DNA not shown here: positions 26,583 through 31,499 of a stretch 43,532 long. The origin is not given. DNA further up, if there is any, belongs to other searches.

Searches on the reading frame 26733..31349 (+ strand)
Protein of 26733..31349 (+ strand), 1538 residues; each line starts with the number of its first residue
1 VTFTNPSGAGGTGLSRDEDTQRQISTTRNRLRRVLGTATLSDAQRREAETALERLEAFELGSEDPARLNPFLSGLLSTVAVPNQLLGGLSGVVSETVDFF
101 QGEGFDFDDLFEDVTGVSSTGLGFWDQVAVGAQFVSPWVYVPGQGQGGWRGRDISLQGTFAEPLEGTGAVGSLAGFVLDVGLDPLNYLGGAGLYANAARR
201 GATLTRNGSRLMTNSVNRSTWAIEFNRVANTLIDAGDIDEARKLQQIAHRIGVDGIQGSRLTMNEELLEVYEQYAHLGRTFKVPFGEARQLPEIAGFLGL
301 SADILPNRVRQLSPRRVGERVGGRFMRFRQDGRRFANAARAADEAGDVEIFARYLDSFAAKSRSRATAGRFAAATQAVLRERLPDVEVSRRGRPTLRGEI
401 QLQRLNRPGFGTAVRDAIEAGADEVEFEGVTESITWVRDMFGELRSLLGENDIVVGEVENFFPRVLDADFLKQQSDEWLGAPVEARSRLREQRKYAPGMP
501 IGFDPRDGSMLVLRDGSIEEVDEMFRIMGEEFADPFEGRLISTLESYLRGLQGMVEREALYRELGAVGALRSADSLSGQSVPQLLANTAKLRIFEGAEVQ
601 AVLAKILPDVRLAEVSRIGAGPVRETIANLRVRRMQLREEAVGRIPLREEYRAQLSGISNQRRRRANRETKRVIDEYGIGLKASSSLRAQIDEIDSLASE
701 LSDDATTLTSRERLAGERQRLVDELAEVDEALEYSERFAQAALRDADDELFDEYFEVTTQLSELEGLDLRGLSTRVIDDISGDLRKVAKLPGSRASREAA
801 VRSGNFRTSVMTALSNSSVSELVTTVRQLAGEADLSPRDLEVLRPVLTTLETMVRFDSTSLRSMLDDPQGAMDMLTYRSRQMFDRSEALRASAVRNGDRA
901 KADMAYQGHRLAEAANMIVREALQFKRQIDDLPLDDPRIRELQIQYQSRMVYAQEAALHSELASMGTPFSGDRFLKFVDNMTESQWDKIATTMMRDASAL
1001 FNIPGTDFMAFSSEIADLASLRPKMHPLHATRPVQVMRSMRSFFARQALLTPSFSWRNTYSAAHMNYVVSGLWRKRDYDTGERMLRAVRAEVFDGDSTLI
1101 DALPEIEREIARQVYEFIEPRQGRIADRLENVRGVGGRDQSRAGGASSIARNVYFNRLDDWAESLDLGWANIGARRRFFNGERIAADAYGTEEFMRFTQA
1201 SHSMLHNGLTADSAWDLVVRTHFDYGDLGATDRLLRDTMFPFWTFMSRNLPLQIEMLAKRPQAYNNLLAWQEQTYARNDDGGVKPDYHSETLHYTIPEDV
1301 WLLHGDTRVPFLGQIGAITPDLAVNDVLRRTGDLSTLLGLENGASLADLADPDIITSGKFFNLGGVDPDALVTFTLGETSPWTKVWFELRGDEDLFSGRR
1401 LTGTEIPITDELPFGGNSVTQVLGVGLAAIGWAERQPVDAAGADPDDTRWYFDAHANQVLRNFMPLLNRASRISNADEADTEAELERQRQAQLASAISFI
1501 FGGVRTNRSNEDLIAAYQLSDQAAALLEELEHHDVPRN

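Call 9: search_protein_families(library=pfam, proteins=[window:26733-31349:+], max_evalue=0.01)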
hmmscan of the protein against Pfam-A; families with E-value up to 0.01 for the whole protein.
window:26733-31349:+ (1538 aa): 0 families

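Call 99: search_solved_structures(query=window:26733-31349:+, max_evalue=1)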
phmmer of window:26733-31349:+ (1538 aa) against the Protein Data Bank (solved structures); distinct sequences matched with E-value up to 1: 1.
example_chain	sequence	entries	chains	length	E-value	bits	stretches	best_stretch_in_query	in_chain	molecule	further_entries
5ieu_A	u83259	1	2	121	0.62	11.2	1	1467-1533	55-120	Bacterial proteasome activator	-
